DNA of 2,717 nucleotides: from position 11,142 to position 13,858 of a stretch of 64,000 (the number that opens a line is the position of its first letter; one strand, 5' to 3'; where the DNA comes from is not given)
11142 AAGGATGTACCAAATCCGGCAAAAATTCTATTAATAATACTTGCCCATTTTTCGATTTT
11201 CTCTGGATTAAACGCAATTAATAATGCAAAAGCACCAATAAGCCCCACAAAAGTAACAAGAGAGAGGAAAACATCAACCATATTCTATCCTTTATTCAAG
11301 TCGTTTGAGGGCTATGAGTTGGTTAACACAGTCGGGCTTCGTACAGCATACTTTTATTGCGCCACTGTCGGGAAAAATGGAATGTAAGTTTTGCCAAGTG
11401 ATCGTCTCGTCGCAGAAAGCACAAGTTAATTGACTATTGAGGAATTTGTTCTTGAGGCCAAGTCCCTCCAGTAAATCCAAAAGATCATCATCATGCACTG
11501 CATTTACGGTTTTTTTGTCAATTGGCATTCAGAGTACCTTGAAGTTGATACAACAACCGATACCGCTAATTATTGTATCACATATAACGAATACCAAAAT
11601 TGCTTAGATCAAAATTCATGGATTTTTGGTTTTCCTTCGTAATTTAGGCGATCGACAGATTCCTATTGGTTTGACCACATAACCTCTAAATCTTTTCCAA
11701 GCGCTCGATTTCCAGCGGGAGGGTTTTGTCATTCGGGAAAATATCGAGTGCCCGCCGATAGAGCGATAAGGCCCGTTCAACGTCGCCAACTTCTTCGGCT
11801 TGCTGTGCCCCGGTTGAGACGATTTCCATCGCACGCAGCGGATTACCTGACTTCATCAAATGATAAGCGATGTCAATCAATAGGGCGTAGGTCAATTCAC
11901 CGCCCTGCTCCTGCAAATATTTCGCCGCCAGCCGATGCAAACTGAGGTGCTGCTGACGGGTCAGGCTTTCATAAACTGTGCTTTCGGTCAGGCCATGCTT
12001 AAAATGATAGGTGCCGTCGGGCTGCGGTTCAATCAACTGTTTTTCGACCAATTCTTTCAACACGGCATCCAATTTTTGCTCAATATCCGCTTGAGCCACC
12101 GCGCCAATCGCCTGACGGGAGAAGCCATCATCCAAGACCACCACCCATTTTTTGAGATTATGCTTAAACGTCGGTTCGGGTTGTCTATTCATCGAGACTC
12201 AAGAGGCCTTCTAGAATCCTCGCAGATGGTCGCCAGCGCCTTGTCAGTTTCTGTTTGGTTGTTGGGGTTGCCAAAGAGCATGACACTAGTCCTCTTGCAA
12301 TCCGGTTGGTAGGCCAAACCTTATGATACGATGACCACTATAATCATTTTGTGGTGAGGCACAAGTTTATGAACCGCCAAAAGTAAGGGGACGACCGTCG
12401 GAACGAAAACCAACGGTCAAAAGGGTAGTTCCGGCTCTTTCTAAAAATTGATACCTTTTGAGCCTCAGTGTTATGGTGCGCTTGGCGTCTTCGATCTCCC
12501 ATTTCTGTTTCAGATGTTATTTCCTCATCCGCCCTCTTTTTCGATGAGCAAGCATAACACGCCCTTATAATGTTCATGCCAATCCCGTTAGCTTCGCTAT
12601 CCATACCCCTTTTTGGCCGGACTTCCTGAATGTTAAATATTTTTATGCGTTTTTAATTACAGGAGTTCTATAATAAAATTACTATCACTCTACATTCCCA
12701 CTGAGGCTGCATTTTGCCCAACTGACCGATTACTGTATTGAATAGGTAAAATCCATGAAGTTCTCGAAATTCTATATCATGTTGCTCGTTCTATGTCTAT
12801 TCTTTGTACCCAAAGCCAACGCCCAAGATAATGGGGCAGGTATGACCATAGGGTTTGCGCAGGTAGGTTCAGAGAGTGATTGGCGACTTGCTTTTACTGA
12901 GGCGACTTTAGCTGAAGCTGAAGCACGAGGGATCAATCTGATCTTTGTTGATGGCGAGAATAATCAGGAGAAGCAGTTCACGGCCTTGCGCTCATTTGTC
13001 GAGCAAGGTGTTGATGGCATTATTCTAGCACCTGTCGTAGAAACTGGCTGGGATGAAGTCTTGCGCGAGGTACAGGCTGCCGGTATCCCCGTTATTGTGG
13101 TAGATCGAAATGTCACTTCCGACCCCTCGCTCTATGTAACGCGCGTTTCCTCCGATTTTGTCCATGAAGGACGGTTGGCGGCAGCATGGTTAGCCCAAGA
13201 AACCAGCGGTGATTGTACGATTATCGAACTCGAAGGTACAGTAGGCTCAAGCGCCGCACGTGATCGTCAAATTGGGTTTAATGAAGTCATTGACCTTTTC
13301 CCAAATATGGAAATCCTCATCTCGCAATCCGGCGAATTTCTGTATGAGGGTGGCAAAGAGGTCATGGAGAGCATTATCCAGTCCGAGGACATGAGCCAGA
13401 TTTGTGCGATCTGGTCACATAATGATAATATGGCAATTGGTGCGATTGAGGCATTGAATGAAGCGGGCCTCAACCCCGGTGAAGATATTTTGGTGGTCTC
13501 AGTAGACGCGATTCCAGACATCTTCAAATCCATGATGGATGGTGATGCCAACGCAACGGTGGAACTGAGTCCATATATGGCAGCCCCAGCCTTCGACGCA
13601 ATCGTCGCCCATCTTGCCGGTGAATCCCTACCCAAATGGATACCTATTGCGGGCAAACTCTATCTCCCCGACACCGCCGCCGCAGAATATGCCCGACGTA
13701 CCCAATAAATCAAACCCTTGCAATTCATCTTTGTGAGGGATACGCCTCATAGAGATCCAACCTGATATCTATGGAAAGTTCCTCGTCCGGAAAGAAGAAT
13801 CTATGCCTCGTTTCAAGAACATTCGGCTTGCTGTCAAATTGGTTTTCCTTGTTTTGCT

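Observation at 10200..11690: Low-GC two-gene cassette of unknown function (TM-anchored 350-aa protein plus 78-aa Zn-ribbon protein): best candidate for an undescribed accessory or defence-type module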

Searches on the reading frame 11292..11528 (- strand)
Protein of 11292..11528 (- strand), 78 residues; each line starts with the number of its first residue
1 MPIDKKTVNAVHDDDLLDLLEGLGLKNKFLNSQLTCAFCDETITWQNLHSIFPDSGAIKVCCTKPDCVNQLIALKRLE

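Call 5: search_protein_families(library=pfam, proteins=[window:11292-11528:-], max_evalue=1)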
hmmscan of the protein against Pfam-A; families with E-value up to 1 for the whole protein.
window:11292-11528:- (78 aa): 0 families

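Call 6: search_protein_families(library=padloc, proteins=[window:11292-11528:-], max_evalue=1)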
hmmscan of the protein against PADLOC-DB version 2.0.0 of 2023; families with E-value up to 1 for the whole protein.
window:11292-11528:- (78 aa): 0 families

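Call 9: search_protein_families(library=ncbifam, proteins=[window:11292-11528:-], max_evalue=1)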
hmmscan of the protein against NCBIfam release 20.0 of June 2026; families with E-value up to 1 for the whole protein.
window:11292-11528:- (78 aa): 0 families

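Call 10: search_protein_families(library=phrogs, proteins=[window:11292-11528:-], max_evalue=1)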
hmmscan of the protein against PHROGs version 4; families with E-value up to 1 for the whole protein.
window:11292-11528:- (78 aa): 1 family
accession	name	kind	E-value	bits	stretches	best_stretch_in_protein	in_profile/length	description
phrog_14195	-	unknown function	0.25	12.4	1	34-64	10-40/56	-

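Call 25: find_homologous_proteins(query=window:11292-11528:-, max_evalue=0.001)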
Query window:11292-11528:- (78 aa): 6 proteins with E <= 0.001 among 7 candidates.
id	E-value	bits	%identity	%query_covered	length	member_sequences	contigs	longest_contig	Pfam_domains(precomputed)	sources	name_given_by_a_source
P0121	1.1e-46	174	100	100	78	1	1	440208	-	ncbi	-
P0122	5.7e-30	121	75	91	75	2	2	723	-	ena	-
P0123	2.2e-29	119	73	95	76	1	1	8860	-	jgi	jgi:hypothetical protein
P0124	1.5e-25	107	66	90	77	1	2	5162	-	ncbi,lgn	-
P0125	6.4e-14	70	48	88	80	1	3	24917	-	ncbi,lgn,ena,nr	ncbi:MAG: hypothetical protein IH958_02345 [Chloroflexi bacterium]|nr:hypothetical protein [Chlorofl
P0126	1.2e-13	69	56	76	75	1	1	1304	-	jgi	jgi:hypothetical protein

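Call 58: find_homologous_proteins(query=A3, max_evalue=0.001)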
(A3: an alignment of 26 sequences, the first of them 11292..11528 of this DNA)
Query A3 (26 sequences) (78 aa, profile of the alignment): 134 proteins with E <= 0.001 among 1724 candidates; the best 120 are listed.
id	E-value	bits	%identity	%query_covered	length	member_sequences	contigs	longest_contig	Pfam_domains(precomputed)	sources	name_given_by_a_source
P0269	2.6e-30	122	57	95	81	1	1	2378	-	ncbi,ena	-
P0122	3.3e-30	122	75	91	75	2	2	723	-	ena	-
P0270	4.2e-30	121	65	91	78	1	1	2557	-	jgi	jgi:hypothetical protein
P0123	5.2e-30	121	73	95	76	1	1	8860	-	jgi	jgi:hypothetical protein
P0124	5.3e-30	121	66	90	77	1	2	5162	-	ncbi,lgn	-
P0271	6.9e-30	121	74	95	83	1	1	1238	-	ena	-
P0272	3.8e-29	118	76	91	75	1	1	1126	-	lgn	-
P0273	1.0e-28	117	61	90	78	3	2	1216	-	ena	-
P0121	1.5e-28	116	100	100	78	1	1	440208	-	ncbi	-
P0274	1.5e-28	116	71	94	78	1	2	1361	-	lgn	-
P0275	1.6e-28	116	68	95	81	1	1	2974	-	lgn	-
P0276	2.0e-28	116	59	90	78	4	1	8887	-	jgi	jgi:hypothetical protein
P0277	2.5e-28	116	51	90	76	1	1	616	-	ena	-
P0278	4.2e-28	115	66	91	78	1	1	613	-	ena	-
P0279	5.6e-28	115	57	95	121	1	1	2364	-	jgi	jgi:hypothetical protein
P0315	1.3e-23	101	30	88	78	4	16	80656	-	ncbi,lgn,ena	-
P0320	2.3e-23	100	42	86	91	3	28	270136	-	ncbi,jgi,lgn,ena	ncbi:MAG: hypothetical protein ABSB39_02935 [Candidatus Sulfotelmatobacter sp.]|jgi:hypothetical pro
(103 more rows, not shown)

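Call 62: find_encoding_contigs(protein=P0320, flank=8000, max_places=4)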
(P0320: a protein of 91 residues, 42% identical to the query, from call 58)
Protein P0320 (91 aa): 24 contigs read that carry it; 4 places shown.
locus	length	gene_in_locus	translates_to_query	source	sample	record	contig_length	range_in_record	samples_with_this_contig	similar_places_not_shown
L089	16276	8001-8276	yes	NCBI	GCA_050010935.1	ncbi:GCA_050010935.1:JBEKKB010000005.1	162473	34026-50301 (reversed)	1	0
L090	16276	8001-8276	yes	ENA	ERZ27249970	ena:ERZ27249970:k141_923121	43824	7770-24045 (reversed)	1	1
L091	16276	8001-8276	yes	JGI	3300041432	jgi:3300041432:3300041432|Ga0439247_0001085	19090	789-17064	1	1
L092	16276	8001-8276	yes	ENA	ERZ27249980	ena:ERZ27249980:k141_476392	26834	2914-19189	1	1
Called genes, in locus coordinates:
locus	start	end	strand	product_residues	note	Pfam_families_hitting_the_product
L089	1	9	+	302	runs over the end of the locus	PF02548:Pantoate_transf, PF13714:PEP_mutase (weak)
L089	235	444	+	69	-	PF14373:Imm_superinfect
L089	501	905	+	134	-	-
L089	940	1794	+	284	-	PF02569:Pantoate_ligase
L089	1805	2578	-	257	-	PF12697:Abhydrolase_6 (weak)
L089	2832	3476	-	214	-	PF02245:Pur_DNA_glyco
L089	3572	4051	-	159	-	PF00578:AhpC-TSA, PF08534:Redoxin, PF13911:AhpC-TSA_2 (weak)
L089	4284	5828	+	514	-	-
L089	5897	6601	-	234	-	PF00717:Peptidase_S24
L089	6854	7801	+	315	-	PF12760:Zn_ribbon_IS1595, PF12762:DDE_Tnp_IS1595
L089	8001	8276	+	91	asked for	-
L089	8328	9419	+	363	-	-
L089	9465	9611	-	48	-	-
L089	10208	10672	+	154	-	-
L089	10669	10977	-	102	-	-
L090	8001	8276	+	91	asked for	-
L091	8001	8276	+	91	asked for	-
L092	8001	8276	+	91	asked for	-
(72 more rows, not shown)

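Call 63: find_encoding_contigs(protein=P0315, flank=8000, max_places=4)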
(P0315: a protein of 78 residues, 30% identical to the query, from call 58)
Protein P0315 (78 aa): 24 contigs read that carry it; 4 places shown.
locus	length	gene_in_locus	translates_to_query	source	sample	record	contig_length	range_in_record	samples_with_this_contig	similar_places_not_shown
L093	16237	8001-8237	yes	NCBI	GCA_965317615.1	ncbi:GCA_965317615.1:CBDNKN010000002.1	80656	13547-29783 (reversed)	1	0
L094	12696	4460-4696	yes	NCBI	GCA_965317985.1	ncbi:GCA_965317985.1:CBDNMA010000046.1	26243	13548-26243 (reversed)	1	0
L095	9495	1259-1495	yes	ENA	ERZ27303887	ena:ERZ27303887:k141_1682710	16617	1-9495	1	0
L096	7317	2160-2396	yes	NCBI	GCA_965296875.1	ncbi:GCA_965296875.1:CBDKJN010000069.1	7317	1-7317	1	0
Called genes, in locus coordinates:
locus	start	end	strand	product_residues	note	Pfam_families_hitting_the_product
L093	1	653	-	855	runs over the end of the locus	PF11897:DUF3417, PF00343:Phosphorylase, PF28476:GlgP_C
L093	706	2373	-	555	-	PF05693:Glycogen_syn, PF08323:Glyco_transf_5 (weak), PF13692:Glyco_trans_1_4 (faint), PF05693:Glycogen_syn, PF00534:Glycos_transf_1 (weak)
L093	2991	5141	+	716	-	PF13623:SurA_N_2, PF13624:SurA_N_3, PF13145:Rotamase_2 (faint)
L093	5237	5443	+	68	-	-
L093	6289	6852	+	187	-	PF02357:NusG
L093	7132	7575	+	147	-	-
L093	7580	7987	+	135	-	-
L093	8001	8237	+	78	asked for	-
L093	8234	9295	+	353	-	-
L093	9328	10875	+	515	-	PF01943:Polysacc_synt, PF01554:MatE (faint)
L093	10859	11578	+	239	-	PF00037:Fer4 (faint), PF12797:Fer4_2 (faint), PF14697:Fer4_21 (weak), PF12838:Fer4_7, PF13187:Fer4_9 (faint), PF12837:Fer4_6 (weak), PF04432:FrhB_FdhB_C (weak)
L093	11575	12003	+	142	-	PF04432:FrhB_FdhB_C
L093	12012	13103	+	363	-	PF04230:PS_pyruv_trans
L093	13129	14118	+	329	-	PF00535:Glycos_transf_2, PF10111:Glyco_tranf_2_2, PF13641:Glyco_tranf_2_3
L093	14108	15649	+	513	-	PF00682:HMGL-like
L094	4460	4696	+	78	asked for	-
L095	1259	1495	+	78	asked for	-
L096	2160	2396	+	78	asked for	-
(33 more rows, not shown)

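Call 64: predict_structure(alignment_id=A4)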
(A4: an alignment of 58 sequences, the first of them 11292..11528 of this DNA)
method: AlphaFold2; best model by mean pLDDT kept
length: 78 residues; sequences in the alignment: 58
mean_pLDDT: 77.9   pTM: 0.58
mean pLDDT of the five models: 77.9, 76.7, 75.5, 66.8, 66.4
residues with pLDDT >= 90: 2; 70-90: 60; 50-70: 10; < 50: 6
segments of 3 or more residues with pLDDT < 50: none
pLDDT, mean of each block of 10 residues (from residue 1): 49 71 82 86 85 83 88 77
secondary structure, 60 per line:
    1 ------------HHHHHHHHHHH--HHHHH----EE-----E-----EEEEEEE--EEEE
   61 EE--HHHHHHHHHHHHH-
elements in order: H13-23 H26-30 E48-54 E57-62 H65-77

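Call 67: fold_search(model_id=the predicted structure, library=pdb)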
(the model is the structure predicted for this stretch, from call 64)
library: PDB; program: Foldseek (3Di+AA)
matches with E <= 10: 178; with E <= 0.001: 0
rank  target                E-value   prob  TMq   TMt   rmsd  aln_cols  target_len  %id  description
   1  2ds6_B                3.9e-01  0.25  0.27  0.40   4.9        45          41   20  Structure of the ZBD in the tetragonal crystal form (released 2007-02-13)
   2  4b86_K                4.5e-01  0.08  0.23  0.20  12.6        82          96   11  Crystal structure of the MSL1-MSL2 complex (3.5A) (released 2013-02-06)
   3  2a20_MODEL_1_A        5.5e-01  0.51  0.35  0.43   2.9        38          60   16  Solution structure of Rim2 Zinc Finger Domain (released 2005-08-16)
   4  7d2s_B                5.5e-01  0.33  0.33  0.36   3.8        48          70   23  Crystal structure of Rsu1/PINCH1_LIM5C complex (released 2021-02-24)
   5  2ds7                  6.7e-01  0.21  0.28  0.43   4.7        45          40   20  Structure of the ZBD in the hexagonal crystal form (released 2007-02-13)
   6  4h9d_B                7.2e-01  0.35  0.44  0.39   3.8        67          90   18  Crystal Structure of Mn-dependent Gme HNH nicking endonuclease from Geobacter metallireducens GS-15, Northeast Structu (released 2012-10-10)
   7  9qf4_BV               8.8e-01  0.47  0.37  0.43   2.6        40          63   12  Structure of P. furiosus 70S ribosome grown at 95 degC (released 2025-11-05)
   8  8ev3_u                9.5e-01  0.35  0.36  0.37   3.4        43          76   19  Ytm1 associated 60S nascent ribosome (-Fkbp39) State 1B (released 2022-11-30)
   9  2ds6_A                9.5e-01  0.15  0.28  0.39   4.8        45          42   20  Structure of the ZBD in the tetragonal crystal form (released 2007-02-13)
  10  1joc_A                1.2e+00  0.04  0.19  0.13  15.7        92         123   15  EEA1 homodimer of C-terminal FYVE domain bound to inositol 1,3-diphosphate (released 2001-12-28)
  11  8eup_u                1.2e+00  0.47  0.40  0.31   2.2        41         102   17  Ytm1 associated 60S nascent ribosome State 1A (released 2022-11-30)
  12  1vfy                  1.2e+00  0.09  0.23  0.26   5.8        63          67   11  PHOSPHATIDYLINOSITOL-3-PHOSPHATE BINDING FYVE DOMAIN OF VPS27P PROTEIN FROM SACCHAROMYCES CEREVISIAE (released 1999-05-06)
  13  7oya_W1               1.4e+00  0.41  0.38  0.47   2.5        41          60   12  Cryo-EM structure of the 1 hpf zebrafish embryo 80S ribosome (released 2022-07-13)
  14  4v8p_BT               1.5e+00  0.28  0.36  0.44   3.1        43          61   19  T.thermophila 60S ribosomal subunit in complex with initiation factor 6. (released 2014-07-09)
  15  7f5s_LW               1.6e+00  0.35  0.37  0.38   2.4        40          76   12  human delta-METTL18 60S ribosome (released 2022-06-22)
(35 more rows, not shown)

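Call 68: search_solved_structures(query=A4, max_evalue=10)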
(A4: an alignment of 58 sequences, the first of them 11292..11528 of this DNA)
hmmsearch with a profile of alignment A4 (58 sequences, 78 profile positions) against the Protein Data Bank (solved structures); distinct sequences matched with E-value up to 10: 2.
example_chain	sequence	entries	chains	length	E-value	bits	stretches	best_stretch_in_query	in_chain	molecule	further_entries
3lmb_A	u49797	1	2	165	0.42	14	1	37-64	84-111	Uncharacterized protein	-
8crx_k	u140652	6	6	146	1.9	11.9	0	39-58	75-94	50S ribosomal protein L15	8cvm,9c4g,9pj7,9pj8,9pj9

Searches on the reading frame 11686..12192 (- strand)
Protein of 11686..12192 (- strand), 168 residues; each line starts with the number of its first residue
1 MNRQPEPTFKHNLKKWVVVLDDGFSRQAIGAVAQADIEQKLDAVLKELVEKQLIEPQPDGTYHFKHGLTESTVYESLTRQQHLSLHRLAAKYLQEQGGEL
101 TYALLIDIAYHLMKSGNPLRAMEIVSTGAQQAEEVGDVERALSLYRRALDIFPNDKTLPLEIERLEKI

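Call 5: search_protein_families(library=pfam, proteins=[window:11686-12192:-], max_evalue=1)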
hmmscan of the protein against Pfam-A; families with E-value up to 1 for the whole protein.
window:11686-12192:- (168 aa): 10 families
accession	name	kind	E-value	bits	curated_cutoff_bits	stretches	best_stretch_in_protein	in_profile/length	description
PF13428.12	TPR_14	-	0.0002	22.2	23.5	1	129-156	8-35/44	Tetratricopeptide repeat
PF14559.12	TPR_19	-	0.00082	20.1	25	1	136-158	5-27/68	Tetratricopeptide repeat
PF07719.23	TPR_2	-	0.0012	19.3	27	1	132-155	11-34/34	Tetratricopeptide repeat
PF04212.24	MIT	-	0.0016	18.9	30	1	120-152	3-34/66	MIT (microtubule interacting and transport) domain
PF00515.34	TPR_1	-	0.033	14.5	27.8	1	135-155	14-34/34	Tetratricopeptide repeat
PF14938.12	SNAP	-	0.034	14.1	25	1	89-157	81-150/282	Soluble NSF attachment protein, SNAP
PF19121.6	DUF5805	-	0.036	14.9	28.5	1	21-54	25-58/67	Family of unknown function (DUF5805)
PF13176.12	TPR_7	-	0.067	13.8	27.9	1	134-151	11-28/36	Tetratricopeptide repeat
PF12688.13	TPR_5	-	0.1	13.3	24.2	0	131-150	10-29/119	Tetratrico peptide repeat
PF16868.10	NMT1_3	-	0.16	12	27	1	65-97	257-289/289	NMT1-like family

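Call 6: search_protein_families(library=padloc, proteins=[window:11686-12192:-], max_evalue=1)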
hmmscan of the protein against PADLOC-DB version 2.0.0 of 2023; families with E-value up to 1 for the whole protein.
window:11686-12192:- (168 aa): 0 families

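Call 9: search_protein_families(library=ncbifam, proteins=[window:11686-12192:-], max_evalue=1)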
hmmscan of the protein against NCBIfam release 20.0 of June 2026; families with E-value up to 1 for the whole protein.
window:11686-12192:- (168 aa): 3 families
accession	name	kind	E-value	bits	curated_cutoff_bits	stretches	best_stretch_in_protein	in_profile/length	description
TIGR03903.1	TOMM_kin_cyc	equivalog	5.2e-07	27.9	705.75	1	19-132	786-901/1267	TOMM system kinase/cyclase fusion protein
TIGR02647.1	DNA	hypoth_equivalog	0.02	14.5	44.6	1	35-70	30-64/77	TIGR02647 family protein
NF009154.0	PRK12497.3-3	equivalog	0.15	12.1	109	1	73-108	69-103/123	YraN family protein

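Call 10: search_protein_families(library=phrogs, proteins=[window:11686-12192:-], max_evalue=1)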
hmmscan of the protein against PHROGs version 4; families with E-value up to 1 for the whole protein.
window:11686-12192:- (168 aa): 1 family
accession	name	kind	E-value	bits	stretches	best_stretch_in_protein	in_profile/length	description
phrog_25255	-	unknown function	1.1e-10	40.9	1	25-150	594-728/1125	-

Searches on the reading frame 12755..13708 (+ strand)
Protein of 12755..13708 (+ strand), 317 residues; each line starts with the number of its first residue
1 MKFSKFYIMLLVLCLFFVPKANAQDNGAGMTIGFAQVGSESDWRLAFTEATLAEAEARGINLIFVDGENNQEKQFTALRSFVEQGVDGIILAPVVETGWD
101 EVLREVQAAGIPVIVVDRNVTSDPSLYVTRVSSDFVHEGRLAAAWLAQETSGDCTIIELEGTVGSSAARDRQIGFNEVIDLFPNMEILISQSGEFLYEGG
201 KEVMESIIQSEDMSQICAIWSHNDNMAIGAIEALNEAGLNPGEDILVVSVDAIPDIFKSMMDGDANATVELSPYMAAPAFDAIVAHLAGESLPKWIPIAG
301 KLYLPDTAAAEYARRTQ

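Call 50: find_encoding_contigs(protein=window:12755-13708:+, flank=6000, max_places=6)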
Protein window:12755-13708:+ (317 aa): 1 contig read that carries it; 1 place shown.
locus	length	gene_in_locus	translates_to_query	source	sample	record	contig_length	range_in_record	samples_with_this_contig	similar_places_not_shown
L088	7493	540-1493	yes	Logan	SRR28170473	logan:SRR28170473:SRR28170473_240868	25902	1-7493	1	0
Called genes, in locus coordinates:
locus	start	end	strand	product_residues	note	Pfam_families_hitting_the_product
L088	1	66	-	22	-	?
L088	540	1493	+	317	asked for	PF00532:Peripla_BP_1, PF13407:Peripla_BP_4, PF13377:Peripla_BP_3 (faint)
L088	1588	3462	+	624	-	PF00672:HAMP, PF00512:HisKA, PF02518:HATPase_c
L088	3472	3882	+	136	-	PF00072:Response_reg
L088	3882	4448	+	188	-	PF13513:HEAT_EZ (faint), PF02985:HEAT (faint), PF13646:HEAT_2, PF03130:HEAT_PBS (faint), PF13646:HEAT_2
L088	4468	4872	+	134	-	PF00072:Response_reg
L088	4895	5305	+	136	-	PF00072:Response_reg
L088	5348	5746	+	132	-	PF00072:Response_reg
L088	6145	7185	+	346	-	PF00356:LacI, PF00532:Peripla_BP_1, PF13407:Peripla_BP_4, PF13377:Peripla_BP_3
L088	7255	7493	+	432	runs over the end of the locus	PF01547:SBP_bac_1, PF13416:SBP_bac_8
